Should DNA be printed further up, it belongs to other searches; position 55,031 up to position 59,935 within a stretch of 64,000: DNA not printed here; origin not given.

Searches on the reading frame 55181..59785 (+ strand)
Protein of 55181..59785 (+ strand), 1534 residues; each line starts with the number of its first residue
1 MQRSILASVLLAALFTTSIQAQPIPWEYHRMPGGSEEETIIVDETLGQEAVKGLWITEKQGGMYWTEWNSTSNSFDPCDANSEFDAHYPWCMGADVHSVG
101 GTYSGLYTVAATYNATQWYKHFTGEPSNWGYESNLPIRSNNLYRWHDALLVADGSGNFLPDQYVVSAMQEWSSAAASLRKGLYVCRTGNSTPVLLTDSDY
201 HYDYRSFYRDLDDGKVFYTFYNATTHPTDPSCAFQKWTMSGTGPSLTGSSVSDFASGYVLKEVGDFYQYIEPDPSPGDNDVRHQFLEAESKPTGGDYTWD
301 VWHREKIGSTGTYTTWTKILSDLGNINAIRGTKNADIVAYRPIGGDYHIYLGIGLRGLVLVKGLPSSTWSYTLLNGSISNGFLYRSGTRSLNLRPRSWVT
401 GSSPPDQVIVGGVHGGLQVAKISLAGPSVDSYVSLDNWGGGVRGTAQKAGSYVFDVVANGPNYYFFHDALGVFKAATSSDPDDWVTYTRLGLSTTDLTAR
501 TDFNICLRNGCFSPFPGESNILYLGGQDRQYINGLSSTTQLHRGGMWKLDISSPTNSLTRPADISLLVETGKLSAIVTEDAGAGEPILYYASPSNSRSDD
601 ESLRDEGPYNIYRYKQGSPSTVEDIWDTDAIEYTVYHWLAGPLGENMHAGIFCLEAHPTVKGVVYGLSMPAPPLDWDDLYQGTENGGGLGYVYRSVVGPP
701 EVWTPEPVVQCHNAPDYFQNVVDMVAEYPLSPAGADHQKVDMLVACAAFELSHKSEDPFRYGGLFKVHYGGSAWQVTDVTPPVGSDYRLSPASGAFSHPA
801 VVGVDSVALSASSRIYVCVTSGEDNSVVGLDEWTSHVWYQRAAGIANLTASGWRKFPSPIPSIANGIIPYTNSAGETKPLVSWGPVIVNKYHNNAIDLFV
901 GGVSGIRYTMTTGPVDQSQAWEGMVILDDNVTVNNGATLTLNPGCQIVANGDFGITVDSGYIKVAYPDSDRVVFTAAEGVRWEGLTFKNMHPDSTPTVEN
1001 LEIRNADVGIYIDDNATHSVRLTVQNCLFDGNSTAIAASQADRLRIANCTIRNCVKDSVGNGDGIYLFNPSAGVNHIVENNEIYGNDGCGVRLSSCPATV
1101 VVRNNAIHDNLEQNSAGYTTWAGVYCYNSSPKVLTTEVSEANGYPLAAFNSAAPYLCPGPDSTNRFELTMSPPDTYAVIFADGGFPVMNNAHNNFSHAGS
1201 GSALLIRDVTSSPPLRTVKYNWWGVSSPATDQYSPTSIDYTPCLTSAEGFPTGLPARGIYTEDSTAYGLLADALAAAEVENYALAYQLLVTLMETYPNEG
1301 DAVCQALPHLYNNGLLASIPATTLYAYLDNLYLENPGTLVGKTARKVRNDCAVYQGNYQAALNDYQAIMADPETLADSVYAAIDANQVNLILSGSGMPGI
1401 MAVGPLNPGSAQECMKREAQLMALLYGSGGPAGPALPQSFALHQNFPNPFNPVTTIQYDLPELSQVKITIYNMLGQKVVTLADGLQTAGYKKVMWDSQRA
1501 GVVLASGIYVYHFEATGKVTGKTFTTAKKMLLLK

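Call 9: search_protein_families(library=pfam, proteins=[window:55181-59785:+], max_evalue=0.001)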
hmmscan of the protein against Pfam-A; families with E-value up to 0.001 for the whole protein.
window:55181-59785:+ (1534 aa): 4 families
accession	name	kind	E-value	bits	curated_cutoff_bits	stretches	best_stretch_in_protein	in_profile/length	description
PF13229.12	Beta_helix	-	3.3e-16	59.7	25.9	1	990-1135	5-131/158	Right handed beta helix region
PF05048.19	NosD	-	2.4e-07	30.8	23.6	1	934-1115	13-177/212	Periplasmic copper-binding protein (NosD)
PF18962.6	Por_Secre_tail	-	4.4e-06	27.3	27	1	1446-1520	2-70/75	Secretion system C-terminal sorting domain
PF13860.13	FlgD_ig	-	6.3e-05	23.3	27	1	1455-1516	13-76/79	FlgD Ig-like domain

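Call 47: search_protein_families(library=ncbifam, proteins=[window:55181-59785:+], max_evalue=0.01)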
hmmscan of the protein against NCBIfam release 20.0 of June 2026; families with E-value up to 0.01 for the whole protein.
window:55181-59785:+ (1534 aa): 5 families
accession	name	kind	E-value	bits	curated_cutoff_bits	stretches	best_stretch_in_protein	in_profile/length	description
TIGR04183.1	Por_Secre_tail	domain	8.7e-08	32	23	1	1446-1520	2-65/72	T9SS type A sorting domain-containing protein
NF033707.1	T9SS_sortase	equivalog_domain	4.4e-07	27.9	420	1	1443-1532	999-1094/1095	type IX secretion system sortase PorU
TIGR04247.1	NosD_copper_fam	subfamily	3e-05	22.8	300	1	998-1108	59-168/377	nitrous oxide reductase family maturation protein NosD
NF052323.1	T9SSA_dep_M6i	equivalog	3.6e-05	21.9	600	1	1445-1523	960-1032/1043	T9SS-dependent M6-like inactivated metalloprotease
NF005176.1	PRK06655.1-1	equivalog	0.00011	22.2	230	1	1462-1524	95-156/197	flagellar hook assembly protein FlgD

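Call 48: search_protein_families(library=phrogs, proteins=[window:55181-59785:+], max_evalue=0.01)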
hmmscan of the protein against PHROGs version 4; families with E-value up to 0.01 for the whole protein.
window:55181-59785:+ (1534 aa): 0 families

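Call 80: find_related_loci(query=window:55181-59785:+, collection=viral_contigs, flank=10000)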
Query window:55181-59785:+ (1534 aa) in viral_contigs; peptide patterns used: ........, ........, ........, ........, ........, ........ (x = any residue, [..] = any of these).
1 stretches matched a pattern, but none encodes a relative of the query by tblastn (E <= 1e-3).
